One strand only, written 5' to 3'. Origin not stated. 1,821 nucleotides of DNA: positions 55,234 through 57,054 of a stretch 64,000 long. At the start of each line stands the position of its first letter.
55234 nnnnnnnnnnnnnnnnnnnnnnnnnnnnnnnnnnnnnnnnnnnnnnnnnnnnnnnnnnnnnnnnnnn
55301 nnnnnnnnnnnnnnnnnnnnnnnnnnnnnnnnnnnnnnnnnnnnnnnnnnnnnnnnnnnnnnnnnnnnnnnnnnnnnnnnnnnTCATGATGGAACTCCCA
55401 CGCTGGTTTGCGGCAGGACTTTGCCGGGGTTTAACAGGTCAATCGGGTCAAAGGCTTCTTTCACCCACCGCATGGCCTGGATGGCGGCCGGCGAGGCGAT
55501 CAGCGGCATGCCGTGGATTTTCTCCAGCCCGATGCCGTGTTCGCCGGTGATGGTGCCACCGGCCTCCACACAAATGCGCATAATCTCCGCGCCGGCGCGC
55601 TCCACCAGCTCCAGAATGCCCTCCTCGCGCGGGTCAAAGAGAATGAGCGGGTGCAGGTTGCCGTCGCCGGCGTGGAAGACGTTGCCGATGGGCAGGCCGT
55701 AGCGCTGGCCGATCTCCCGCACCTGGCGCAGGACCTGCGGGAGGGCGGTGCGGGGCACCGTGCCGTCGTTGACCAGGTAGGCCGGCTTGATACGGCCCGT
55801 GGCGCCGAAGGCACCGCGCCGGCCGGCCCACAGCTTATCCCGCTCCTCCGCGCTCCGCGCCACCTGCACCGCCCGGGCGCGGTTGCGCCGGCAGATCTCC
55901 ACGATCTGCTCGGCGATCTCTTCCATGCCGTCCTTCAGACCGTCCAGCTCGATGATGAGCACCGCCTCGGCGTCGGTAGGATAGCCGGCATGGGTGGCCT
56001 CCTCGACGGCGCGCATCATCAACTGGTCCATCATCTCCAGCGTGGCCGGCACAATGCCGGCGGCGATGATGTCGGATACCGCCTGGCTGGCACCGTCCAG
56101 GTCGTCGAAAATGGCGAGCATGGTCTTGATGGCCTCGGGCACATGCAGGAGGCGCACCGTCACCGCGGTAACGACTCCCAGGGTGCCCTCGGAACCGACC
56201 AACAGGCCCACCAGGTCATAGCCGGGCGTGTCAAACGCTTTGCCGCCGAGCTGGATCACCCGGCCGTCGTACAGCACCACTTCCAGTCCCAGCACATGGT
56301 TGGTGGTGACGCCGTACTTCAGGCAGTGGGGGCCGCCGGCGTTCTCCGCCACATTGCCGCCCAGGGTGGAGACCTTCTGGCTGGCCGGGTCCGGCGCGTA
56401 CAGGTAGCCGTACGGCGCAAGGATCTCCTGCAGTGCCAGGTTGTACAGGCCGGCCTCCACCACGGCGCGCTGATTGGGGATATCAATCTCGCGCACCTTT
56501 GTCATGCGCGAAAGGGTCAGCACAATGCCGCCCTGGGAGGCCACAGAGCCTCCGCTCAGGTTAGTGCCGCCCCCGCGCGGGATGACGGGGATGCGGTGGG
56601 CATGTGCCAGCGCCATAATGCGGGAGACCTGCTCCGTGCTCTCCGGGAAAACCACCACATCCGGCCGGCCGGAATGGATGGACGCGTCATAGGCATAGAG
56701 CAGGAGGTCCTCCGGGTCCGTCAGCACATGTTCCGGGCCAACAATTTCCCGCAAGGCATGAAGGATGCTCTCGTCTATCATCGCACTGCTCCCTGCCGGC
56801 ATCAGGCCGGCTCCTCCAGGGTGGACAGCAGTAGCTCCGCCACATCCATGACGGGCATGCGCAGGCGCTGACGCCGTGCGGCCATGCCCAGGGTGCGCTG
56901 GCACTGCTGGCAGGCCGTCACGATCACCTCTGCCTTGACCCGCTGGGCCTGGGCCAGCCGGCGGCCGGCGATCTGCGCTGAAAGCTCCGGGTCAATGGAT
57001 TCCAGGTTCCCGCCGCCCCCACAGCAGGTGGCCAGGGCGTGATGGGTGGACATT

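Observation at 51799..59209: Operon coupling a LarA-like racemase to GlcD/E/F-type FAD/Fe-S oxidase subunits, a NapH-like membrane ferredoxin and a glyoxylate-type aminotransferase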

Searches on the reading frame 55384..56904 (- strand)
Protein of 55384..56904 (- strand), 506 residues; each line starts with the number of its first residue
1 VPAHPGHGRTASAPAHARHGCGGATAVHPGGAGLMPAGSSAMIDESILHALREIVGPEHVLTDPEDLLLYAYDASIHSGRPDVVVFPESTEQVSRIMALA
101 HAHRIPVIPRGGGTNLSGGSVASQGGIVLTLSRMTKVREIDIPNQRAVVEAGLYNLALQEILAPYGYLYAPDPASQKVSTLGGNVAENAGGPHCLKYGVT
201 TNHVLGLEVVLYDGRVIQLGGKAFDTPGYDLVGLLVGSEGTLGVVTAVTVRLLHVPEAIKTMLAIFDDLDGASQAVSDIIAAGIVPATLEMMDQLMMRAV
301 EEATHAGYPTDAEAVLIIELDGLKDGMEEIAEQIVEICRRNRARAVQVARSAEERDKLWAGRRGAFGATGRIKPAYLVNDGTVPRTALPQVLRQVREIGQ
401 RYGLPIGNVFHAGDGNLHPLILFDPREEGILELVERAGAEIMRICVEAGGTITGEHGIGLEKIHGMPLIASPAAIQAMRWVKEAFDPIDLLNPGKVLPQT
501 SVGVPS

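Call 3: search_protein_families(library=pfam, proteins=[window:55384-56904:-], max_evalue=0.001)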
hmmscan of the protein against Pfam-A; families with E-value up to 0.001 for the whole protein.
window:55384-56904:- (506 aa): 2 families
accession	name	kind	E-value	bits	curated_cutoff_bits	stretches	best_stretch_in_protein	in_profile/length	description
PF02913.24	FAD-oxidase_C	-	4e-70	236.8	21.2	1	256-496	2-248/248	FAD linked oxidases, C-terminal domain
PF01565.28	FAD_binding_4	-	4.3e-44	150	26.4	1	81-219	1-138/139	FAD binding domain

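Call 4: search_protein_families(library=ncbifam, proteins=[window:55384-56904:-], max_evalue=0.001)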
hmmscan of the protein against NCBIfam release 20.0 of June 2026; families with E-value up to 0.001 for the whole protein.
window:55384-56904:- (506 aa): 12 families
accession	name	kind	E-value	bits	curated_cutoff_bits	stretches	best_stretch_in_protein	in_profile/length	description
TIGR00387.1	glcD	equivalog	1.4e-159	531.4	567.9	1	84-495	1-413/413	glycolate oxidase subunit GlcD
NF008408.0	PRK11230.1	equivalog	1.4e-150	502.1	897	1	45-499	19-474/499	glycolate oxidase subunit GlcD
NF049975.1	2HglutDHaseYdiJ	equivalog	1.1e-50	172.4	1350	2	61-218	32-191/1018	D-2-hydroxyglutarate dehydrogenase YdiJ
NF008439.0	PRK11282.1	equivalog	2.2e-19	69.5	284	1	93-267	11-185/358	glycolate oxidase subunit GlcE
NF053785.1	DcplphribOxDprE1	equivalog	4.7e-14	52.4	500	1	84-259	18-187/449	decaprenylphosphoryl-beta-D-ribose oxidase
NF041227.1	BagG_FevA2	exception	1.4e-10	40.4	850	1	76-256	41-211/455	bagremycin/ferroverdin biosynthesis FAD-dependent oxygenase BagG/FevA2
NF041226.1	BagK_FevA1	equivalog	2.1e-10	39.6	800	1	76-257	36-208/453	bagremycin/ferroverdin biosynthesis FAD-dependent oxygenase BagK/FevA1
TIGR01678.1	FAD_lactone_ox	subfamily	7.4e-10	38.3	396.8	1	74-253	8-179/438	sugar 1,4-lactone oxidase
NF008387.0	PRK11183.1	equivalog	8.8e-08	31.1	391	1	44-167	8-135/570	D-lactate dehydrogenase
TIGR01679.1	bact_FAD_ox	subfamily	5.5e-07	28.8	292.25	1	79-272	10-197/419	FAD-linked oxidoreductase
NF010480.0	PRK13905.1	equivalog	0.00015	20.7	259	1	79-215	32-160/303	UDP-N-acetylmuramate dehydrogenase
TIGR01676.1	GLDHase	equivalog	0.00016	20.6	458.25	1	64-259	45-232/541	L-galactonolactone dehydrogenase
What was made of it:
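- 55384..56802 (-): GlcD, the FAD-binding catalytic subunit of a D-2-hydroxyacid (glycolate or D-lactate type) dehydrogenase, 472 aa. Calls 3, 4: FAD_binding_4 plus FAD-oxidase_C; TIGR00387 531 against 568.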

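Call 37: search_solved_structures(query=window:55384-56802:-, max_evalue=1e-30)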
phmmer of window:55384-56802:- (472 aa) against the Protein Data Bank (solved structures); distinct sequences matched with E-value up to 1e-30: 6.
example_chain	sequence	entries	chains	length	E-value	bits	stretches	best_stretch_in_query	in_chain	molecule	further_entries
9qgz_A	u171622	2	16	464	2.5e-91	310.2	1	15-463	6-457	Glycolate oxidase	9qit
8jdc_A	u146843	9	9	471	4.3e-75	256.7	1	4-463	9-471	Probable D-lactate dehydrogenase, mitochondrial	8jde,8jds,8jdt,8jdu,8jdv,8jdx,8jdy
8jdb_A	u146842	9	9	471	1.1e-73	252.1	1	4-463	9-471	Probable D-lactate dehydrogenase, mitochondrial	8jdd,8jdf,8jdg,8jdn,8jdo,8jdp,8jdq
7qh2_C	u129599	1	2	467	1.4e-69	238.6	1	9-463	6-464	Lactate dehydrogenase (NAD(+),ferredoxin) subunit LctD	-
3pm9_A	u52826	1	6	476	7.4e-60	206.5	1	13-462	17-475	Putative oxidoreductase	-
6lpn_A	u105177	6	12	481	1.3e-43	153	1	15-465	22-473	D-2-hydroxyglutarate dehydrogenase, mitochondrial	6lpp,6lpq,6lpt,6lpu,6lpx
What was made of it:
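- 55384..56802 (-): Call 37: best solved relative is 9qgz glycolate oxidase (2.5e-91), followed by D-lactate dehydrogenases.
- On GlcDEF glycolate oxidase (E. coli type): Indirect evidence only: the best solved relative of GlcD is named glycolate oxidase (9qgz, 2.5e-91; call 37).
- Closest known: Escherichia coli GlcDEF glycolate oxidase. Same: The best solved relative of GlcD is a glycolate oxidase (call 37).
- The solved relatives ranking next after glycolate oxidase for GlcD are D-lactate dehydrogenases, including LctD (call 37).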
